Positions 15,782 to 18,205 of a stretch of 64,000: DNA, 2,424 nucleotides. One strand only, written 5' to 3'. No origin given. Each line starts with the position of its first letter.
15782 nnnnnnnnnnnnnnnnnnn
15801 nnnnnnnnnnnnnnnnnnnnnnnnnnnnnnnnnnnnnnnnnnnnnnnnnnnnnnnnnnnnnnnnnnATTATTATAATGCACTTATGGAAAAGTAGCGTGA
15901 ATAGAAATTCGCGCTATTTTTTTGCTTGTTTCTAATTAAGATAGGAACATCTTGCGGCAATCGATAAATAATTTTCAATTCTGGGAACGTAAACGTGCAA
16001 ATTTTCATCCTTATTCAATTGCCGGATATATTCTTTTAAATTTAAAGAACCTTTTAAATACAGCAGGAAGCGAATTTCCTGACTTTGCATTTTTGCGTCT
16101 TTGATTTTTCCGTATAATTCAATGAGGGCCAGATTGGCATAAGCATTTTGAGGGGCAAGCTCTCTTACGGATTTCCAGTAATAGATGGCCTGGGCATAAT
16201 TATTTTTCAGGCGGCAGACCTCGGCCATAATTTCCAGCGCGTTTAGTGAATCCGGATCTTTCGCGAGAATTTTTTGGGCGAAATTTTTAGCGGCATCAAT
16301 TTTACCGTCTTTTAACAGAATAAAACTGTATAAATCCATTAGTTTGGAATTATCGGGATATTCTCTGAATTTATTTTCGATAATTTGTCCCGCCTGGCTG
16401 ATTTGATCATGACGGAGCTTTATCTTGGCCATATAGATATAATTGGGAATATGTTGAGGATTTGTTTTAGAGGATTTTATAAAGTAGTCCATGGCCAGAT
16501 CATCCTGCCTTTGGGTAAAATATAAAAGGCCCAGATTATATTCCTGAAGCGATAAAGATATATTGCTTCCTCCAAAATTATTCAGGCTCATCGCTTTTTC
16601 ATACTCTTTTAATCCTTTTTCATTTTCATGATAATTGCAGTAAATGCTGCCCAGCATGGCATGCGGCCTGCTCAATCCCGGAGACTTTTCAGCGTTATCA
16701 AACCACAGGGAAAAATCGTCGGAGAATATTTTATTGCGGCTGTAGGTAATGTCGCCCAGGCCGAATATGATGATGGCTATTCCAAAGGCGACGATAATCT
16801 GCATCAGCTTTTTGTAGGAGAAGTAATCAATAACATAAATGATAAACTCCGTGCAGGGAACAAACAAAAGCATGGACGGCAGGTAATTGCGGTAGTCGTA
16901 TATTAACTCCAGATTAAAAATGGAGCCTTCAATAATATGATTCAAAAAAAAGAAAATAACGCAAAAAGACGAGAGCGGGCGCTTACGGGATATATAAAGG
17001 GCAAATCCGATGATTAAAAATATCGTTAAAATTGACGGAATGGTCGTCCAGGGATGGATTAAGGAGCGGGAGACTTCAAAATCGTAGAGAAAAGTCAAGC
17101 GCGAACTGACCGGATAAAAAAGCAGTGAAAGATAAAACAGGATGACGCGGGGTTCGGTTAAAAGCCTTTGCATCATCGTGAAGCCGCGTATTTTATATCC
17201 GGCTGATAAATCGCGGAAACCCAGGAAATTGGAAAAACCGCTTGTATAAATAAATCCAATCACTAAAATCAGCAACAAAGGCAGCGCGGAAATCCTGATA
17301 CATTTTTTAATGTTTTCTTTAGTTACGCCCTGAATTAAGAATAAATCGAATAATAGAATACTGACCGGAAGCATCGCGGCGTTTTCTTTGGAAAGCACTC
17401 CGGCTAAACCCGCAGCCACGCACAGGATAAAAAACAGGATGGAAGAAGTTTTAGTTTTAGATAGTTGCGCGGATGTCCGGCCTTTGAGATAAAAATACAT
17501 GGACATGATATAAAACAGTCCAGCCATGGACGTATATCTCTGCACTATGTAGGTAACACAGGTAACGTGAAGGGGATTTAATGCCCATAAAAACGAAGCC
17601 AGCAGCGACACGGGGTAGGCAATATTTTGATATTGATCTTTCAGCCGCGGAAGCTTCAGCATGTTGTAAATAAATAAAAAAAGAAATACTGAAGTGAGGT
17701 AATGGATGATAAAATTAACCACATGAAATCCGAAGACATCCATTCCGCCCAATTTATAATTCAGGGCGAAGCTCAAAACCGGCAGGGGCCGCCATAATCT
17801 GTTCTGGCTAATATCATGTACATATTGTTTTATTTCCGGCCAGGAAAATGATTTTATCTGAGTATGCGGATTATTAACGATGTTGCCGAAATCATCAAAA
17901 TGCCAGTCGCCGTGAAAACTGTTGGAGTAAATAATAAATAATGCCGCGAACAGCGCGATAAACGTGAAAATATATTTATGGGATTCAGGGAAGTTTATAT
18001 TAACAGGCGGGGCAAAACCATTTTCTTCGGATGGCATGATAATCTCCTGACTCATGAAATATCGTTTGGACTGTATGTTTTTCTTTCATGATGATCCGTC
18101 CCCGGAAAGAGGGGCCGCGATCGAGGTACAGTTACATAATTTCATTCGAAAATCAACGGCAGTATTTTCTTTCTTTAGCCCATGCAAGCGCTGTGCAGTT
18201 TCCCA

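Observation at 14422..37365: Candidate undescribed system: type IV pilus locus split by a 17-kb lipid-linked glycosylation island with four TMTC-like GT-C/TPR transferases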

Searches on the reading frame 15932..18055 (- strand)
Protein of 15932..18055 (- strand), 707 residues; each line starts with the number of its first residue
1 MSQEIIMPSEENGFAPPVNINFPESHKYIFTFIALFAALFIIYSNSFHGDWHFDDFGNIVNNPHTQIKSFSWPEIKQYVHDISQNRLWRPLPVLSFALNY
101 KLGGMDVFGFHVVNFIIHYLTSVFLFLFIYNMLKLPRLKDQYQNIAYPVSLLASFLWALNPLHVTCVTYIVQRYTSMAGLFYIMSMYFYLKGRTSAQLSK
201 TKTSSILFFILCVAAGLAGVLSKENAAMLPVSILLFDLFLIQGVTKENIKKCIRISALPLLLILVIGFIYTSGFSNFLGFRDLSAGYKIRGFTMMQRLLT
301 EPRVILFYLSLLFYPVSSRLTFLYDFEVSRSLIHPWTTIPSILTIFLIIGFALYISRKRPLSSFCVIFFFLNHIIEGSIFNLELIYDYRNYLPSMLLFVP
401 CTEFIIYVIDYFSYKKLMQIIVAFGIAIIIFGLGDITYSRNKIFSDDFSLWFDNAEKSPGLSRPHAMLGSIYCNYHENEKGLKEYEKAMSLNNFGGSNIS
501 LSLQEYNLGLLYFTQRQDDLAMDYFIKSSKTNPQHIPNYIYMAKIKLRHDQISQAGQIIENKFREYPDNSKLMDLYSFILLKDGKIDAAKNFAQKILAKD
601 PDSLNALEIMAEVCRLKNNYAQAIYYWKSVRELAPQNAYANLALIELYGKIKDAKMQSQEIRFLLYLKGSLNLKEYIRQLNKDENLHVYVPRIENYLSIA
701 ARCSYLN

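Call 3: search_protein_families(library=pfam, proteins=[window:15932-18055:-], max_evalue=0.01)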
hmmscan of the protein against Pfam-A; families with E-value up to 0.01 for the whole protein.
window:15932-18055:- (707 aa): 11 families
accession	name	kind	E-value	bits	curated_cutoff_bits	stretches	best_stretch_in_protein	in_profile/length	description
PF23914.1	TPR_CcmH_CycH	-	1.4e-10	41.6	42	2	585-637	102-154/158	Cytochrome c-type biogenesis protein H TPR domain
PF07719.23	TPR_2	-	5.6e-10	39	27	0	606-637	3-34/34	Tetratricopeptide repeat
PF14559.12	TPR_19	-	4.1e-08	33.9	25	1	549-610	4-65/68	Tetratricopeptide repeat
PF00515.34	TPR_1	-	9.5e-07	28.8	27.8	0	506-535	5-34/34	Tetratricopeptide repeat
PF13428.12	TPR_14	-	7.8e-06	26.5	23.5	0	575-612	6-43/44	Tetratricopeptide repeat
PF13424.12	TPR_12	-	3.3e-05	24.4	30.1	0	468-527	9-70/77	Tetratricopeptide repeat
PF12895.13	ANAPC3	-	6e-05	23.7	27.2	0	585-638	4-56/82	Anaphase-promoting complex, cyclosome, subunit 3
PF13174.12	TPR_6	-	0.00054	20.9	26.3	0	579-603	9-33/33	Tetratricopeptide repeat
PF13431.12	TPR_17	-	0.00085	19.9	24.4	0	593-624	2-33/34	Tetratricopeptide repeat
PF13432.12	TPR_16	-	0.0023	18.8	32.7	0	580-638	7-65/65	Tetratricopeptide repeat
PF25064.1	ARM_TT21_5th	-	0.0046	17.7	27.8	0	606-651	3-51/117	TT21 fifth ARM repeats domain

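Call 9: search_protein_families(library=ncbifam, proteins=[window:15932-18055:-], max_evalue=0.001)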
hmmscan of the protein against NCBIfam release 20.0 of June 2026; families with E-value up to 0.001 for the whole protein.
window:15932-18055:- (707 aa): 7 families
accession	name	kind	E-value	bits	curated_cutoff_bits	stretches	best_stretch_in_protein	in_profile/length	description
TIGR02917.1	PEP_TPR_lipo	equivalog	2e-14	52.5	312.2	1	505-643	264-402/899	XrtA/PEP-CTERM system TPR-repeat protein PrsT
TIGR02521.1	type_IV_pilW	equivalog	4.8e-10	39.4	154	1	473-566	110-199/234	type IV pilus biogenesis/stability protein PilW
NF040959.1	MamA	equivalog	4.4e-06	26.3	200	1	505-633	74-202/204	magnetosome protein MamA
TIGR03939.1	PGA_TPR_OMP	equivalog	7.4e-06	24.4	366.65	1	548-645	31-127/800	poly-beta-1,6 N-acetyl-D-glucosamine export porin PgaA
NF008757.0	PRK11788.1-5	equivalog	1.2e-05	24.7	363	0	581-658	191-266/388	lipopolysaccharide assembly protein LapB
NF033758.1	gliding_GltE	equivalog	3.9e-05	22.8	225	1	501-614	85-198/411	adventurous gliding motility TPR repeat lipoprotein GltE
NF052415.1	T3SS_chap_SctY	equivalog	0.00089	19.8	70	0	542-623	12-96/106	type III secretion apparatus assembly chaperone SctY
